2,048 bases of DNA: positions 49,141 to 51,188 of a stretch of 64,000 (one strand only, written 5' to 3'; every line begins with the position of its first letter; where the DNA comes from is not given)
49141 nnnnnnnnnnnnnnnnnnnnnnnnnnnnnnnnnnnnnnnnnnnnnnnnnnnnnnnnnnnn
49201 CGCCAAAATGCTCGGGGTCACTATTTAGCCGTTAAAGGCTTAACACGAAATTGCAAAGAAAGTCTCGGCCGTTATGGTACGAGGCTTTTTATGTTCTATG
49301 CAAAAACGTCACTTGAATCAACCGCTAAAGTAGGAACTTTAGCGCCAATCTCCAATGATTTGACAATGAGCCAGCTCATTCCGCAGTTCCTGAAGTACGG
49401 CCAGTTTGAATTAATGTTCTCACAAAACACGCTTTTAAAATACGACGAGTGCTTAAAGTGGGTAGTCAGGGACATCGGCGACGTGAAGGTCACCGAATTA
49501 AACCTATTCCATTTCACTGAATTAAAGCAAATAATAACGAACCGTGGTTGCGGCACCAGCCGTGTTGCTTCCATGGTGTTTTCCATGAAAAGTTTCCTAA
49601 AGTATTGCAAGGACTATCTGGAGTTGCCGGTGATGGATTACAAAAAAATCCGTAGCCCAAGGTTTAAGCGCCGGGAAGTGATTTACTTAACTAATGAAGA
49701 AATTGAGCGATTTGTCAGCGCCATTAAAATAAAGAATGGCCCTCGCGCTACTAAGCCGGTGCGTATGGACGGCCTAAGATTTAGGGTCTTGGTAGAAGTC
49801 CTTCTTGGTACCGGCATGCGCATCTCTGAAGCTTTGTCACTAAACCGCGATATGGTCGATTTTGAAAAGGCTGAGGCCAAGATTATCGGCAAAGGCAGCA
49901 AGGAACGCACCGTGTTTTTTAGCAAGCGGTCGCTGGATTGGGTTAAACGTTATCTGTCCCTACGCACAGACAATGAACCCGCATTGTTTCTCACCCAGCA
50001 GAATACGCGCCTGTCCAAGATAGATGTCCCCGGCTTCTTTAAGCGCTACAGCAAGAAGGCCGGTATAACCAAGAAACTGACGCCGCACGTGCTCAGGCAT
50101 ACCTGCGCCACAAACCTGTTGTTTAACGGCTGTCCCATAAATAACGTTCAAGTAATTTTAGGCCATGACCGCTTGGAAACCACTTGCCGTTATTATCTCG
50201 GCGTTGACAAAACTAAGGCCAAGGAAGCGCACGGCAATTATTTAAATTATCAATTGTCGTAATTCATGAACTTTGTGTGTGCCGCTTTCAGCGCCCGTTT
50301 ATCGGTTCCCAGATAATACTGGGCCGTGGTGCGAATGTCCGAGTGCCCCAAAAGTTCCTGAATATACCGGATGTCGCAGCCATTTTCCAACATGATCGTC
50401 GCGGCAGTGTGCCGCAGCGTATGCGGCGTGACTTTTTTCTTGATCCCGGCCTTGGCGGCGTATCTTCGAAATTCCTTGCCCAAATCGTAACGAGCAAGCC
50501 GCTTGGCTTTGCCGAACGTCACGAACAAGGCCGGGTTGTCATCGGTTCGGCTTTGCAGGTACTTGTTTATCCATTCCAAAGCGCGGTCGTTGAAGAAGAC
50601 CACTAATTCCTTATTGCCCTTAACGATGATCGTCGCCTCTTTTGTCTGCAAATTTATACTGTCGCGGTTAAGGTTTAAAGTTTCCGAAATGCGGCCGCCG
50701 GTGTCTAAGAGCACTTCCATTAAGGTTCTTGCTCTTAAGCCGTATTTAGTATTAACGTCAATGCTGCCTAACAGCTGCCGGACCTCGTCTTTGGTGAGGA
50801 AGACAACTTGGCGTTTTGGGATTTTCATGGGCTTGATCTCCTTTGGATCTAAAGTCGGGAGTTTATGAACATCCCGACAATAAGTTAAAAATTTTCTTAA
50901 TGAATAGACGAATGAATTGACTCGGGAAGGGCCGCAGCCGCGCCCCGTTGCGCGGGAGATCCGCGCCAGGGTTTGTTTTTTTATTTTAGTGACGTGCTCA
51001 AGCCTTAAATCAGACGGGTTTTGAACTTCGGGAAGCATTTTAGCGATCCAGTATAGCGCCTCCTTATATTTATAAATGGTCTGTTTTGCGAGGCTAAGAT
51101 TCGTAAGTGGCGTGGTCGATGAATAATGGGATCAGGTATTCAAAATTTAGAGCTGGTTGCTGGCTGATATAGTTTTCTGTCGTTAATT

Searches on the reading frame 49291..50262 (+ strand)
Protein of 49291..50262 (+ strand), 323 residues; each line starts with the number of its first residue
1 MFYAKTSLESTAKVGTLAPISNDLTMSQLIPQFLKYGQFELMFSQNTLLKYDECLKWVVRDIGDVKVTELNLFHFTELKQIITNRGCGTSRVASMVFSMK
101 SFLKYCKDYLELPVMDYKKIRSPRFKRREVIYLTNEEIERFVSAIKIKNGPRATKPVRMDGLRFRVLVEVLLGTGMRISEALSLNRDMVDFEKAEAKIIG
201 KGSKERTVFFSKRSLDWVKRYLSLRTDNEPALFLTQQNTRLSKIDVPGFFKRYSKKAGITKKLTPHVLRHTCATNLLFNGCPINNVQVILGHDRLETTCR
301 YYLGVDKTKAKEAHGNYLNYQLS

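Call 10: find_encoding_contigs(protein=window:49291-50262:+, flank=10000, max_places=6)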
Protein window:49291-50262:+ (323 aa): 1 contig read that carries it; 1 place shown.
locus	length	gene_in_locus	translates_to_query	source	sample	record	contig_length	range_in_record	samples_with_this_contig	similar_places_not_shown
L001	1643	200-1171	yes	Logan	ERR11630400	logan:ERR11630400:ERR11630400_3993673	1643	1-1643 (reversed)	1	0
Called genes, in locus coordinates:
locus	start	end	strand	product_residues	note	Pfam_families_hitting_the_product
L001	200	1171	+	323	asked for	PF00589:Phage_integrase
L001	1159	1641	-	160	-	?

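Call 26: search_protein_families(library=pfam, proteins=[window:49291-50262:+], max_evalue=0.01)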
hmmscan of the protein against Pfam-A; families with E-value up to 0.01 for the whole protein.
window:49291-50262:+ (323 aa): 2 families
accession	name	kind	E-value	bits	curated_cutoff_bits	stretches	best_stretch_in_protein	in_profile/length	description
PF00589.27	Phage_integrase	-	3.1e-40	138.2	27.1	1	133-305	3-168/172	Phage integrase family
PF16795.10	Phage_integr_3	-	0.0055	17.1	27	0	159-317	18-158/161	Archaeal phage integrase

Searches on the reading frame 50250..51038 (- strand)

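Call 26: search_protein_families(library=pfam, proteins=[window:50250-51038:-], max_evalue=0.01)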
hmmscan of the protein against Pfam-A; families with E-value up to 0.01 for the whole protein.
window:50250-51038:- (262 aa): 3 families
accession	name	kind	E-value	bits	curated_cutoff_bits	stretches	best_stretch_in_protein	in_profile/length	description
PF00589.27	Phage_integrase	-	1.5e-42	145.8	27.1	1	80-242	2-166/172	Phage integrase family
PF16795.10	Phage_integr_3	-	0.00012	22.4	27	0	195-249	100-151/161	Archaeal phage integrase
PF11917.13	DUF3435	-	0.0055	16.1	25.8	1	163-244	156-237/418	Protein of unknown function (DUF3435)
